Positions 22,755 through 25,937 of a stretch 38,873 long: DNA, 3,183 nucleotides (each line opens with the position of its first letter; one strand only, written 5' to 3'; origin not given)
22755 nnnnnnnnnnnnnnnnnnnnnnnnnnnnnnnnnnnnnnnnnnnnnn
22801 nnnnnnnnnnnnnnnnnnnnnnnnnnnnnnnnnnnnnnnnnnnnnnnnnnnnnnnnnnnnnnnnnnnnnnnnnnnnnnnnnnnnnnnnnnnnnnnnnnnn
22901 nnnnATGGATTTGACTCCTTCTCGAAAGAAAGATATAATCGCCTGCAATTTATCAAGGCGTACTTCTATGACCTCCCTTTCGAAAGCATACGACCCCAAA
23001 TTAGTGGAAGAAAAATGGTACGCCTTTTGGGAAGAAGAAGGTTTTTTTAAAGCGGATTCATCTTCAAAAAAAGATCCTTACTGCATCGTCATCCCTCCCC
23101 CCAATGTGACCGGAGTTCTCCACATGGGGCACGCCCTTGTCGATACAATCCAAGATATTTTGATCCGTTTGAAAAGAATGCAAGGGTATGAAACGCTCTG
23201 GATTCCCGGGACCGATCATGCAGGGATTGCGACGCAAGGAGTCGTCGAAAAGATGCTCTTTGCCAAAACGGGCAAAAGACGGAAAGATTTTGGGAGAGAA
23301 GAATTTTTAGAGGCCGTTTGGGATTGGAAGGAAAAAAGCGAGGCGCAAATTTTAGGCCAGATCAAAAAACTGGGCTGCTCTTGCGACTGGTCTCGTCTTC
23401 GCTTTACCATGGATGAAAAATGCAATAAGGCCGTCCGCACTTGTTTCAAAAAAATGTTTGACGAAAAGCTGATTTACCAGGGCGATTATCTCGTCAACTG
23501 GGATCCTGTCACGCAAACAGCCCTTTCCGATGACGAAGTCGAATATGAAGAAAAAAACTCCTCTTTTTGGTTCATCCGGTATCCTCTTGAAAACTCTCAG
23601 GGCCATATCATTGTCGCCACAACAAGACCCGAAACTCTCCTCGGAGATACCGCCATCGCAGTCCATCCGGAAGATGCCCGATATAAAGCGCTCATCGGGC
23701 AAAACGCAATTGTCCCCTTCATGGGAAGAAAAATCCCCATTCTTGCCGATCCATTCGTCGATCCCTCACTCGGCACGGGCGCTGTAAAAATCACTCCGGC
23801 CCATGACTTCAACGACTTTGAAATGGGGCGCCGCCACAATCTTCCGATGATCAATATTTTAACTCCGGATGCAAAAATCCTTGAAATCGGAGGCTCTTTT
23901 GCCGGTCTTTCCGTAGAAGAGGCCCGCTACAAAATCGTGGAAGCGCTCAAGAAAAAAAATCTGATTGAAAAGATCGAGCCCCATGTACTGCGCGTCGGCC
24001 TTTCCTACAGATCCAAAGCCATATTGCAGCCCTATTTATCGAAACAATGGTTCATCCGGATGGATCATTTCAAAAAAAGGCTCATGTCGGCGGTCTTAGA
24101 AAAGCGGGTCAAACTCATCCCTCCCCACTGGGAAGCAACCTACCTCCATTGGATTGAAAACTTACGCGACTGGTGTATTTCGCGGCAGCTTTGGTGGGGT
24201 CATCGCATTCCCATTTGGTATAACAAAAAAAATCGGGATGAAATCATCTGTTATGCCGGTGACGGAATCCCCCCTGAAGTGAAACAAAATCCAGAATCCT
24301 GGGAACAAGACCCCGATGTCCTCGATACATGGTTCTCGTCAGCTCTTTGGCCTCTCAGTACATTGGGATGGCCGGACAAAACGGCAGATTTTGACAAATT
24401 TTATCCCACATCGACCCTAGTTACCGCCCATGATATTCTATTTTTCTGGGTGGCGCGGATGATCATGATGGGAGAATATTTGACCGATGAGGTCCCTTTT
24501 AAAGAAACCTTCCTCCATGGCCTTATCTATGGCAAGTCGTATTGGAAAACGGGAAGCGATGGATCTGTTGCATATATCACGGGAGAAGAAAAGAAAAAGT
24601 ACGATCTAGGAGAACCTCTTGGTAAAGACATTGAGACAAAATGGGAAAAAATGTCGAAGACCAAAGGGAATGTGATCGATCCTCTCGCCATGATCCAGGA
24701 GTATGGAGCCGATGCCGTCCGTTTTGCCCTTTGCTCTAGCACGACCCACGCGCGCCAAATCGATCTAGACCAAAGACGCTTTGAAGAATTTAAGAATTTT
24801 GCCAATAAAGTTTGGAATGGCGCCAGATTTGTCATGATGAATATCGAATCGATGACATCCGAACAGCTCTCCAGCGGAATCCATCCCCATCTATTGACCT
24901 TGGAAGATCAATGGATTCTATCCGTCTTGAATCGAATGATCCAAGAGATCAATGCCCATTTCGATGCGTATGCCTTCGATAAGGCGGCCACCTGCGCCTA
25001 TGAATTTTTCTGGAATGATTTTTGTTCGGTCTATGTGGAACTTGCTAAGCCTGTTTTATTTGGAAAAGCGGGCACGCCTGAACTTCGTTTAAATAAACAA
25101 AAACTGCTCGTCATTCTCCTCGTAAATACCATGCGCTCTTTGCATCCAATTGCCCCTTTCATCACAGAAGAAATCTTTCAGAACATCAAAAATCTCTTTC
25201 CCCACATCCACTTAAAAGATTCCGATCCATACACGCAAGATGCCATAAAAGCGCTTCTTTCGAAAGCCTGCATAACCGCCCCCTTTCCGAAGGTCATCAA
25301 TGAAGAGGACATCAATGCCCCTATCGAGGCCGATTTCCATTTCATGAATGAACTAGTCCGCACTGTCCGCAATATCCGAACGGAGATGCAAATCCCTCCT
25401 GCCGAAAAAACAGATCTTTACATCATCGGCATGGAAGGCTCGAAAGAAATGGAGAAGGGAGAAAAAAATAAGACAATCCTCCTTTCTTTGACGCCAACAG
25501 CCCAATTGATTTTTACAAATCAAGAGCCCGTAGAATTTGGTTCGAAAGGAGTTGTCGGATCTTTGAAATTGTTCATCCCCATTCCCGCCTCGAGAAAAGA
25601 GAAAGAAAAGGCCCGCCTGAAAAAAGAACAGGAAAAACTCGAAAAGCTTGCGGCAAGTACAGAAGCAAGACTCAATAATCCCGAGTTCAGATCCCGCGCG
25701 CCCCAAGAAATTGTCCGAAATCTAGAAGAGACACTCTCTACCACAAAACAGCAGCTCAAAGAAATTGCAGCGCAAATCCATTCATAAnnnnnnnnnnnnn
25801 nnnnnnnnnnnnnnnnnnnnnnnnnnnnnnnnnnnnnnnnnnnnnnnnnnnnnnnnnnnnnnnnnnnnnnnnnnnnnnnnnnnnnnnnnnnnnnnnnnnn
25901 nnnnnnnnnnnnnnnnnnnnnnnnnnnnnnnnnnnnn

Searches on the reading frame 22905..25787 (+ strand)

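Call 72: search_protein_families(library=pfam, proteins=[window:22905-25787:+], max_evalue=0.00001)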
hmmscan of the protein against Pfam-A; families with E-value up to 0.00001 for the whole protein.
window:22905-25787:+ (960 aa): 5 families
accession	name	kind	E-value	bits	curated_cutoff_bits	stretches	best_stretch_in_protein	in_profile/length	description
PF00133.28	tRNA-synt_1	-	1.6e-132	442.6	22.7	2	37-542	1-369/414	tRNA synthetases class I (I, L, M and V)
PF08264.19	Anticodon_1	-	4.9e-35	121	25.1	1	668-839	1-147/148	Anticodon-binding domain of tRNA ligase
PF09334.17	tRNA-synt_1g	-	5.6e-22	78.5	20.1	1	64-213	6-136/391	tRNA synthetases class I (M)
PF13603.12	tRNA-synt_1_2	-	3.2e-12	46.8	25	1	265-324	86-145/185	Leucyl-tRNA synthetase, editing domain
PF10458.14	Val_tRNA-synt_C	-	4.4e-08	33.7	25.9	1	899-957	3-61/66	Valyl tRNA synthetase tRNA binding arm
